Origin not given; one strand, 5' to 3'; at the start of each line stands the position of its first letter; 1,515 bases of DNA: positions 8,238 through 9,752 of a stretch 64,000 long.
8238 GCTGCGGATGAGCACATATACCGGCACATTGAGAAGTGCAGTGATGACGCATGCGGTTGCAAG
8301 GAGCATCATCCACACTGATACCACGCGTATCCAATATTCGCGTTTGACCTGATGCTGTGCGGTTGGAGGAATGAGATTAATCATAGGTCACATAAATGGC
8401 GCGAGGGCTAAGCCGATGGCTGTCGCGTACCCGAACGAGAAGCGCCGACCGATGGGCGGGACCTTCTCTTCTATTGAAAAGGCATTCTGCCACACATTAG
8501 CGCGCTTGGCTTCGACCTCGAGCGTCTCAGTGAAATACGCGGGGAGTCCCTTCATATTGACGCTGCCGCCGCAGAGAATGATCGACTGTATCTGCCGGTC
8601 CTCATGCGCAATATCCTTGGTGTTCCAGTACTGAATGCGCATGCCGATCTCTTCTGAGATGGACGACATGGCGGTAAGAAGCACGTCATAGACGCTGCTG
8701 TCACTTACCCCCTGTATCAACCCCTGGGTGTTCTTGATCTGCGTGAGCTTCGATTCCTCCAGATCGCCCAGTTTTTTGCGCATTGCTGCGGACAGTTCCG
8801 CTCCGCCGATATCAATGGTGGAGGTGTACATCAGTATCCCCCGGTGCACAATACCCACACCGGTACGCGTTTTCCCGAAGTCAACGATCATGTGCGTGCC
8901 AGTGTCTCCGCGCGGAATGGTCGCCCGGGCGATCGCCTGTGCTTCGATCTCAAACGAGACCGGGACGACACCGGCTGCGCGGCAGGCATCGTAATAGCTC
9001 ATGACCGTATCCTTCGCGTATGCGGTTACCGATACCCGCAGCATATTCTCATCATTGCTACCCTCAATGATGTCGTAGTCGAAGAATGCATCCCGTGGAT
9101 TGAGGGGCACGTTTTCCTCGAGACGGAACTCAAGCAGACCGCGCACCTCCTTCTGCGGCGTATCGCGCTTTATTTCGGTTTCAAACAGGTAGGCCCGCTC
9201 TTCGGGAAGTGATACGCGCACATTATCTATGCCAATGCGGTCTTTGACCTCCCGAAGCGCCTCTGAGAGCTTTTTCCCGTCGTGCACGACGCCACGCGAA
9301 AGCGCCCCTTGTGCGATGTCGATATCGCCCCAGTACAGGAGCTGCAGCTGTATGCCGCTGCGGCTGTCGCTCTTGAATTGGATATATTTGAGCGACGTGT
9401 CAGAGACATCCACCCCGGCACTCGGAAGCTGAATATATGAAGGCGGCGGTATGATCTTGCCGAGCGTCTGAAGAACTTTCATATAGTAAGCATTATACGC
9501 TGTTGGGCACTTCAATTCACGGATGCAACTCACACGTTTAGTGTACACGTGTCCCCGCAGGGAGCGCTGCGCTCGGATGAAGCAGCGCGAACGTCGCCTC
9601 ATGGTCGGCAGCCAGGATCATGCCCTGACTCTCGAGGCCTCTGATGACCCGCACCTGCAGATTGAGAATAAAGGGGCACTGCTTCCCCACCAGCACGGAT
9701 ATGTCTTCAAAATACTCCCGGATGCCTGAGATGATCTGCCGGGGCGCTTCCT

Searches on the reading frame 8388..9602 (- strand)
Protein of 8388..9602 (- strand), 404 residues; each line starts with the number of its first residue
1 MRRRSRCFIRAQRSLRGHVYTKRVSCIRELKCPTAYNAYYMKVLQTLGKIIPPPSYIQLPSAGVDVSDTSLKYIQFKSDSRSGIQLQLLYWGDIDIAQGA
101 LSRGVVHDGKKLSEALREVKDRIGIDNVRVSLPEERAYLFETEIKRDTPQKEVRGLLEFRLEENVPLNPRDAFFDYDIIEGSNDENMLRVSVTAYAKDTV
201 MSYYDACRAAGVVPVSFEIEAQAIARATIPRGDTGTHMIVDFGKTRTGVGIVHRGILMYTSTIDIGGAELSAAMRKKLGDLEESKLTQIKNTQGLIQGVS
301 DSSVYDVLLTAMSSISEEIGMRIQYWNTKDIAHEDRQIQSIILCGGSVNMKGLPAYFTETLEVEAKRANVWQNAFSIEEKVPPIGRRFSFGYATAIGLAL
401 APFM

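Call 26: search_protein_families(library=pfam, proteins=[window:8388-9602:-], max_evalue=0.01)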
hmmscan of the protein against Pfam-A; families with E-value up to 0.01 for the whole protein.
window:8388-9602:- (404 aa): 4 families
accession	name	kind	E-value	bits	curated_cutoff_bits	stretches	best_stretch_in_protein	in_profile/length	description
PF11104.14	PilM_2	-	1.6e-24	86.9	27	1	63-401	1-338/340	Type IV pilus assembly protein PilM;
PF06723.19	MreB_Mbl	-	9.7e-06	25.1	27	0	205-274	114-184/327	MreB/Mbl protein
PF00022.25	Actin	-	0.00033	19.8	27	1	189-280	122-189/410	Actin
PF14450.12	FtsA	-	0.00048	20.9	31.8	1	239-370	2-112/127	Cell division protein FtsA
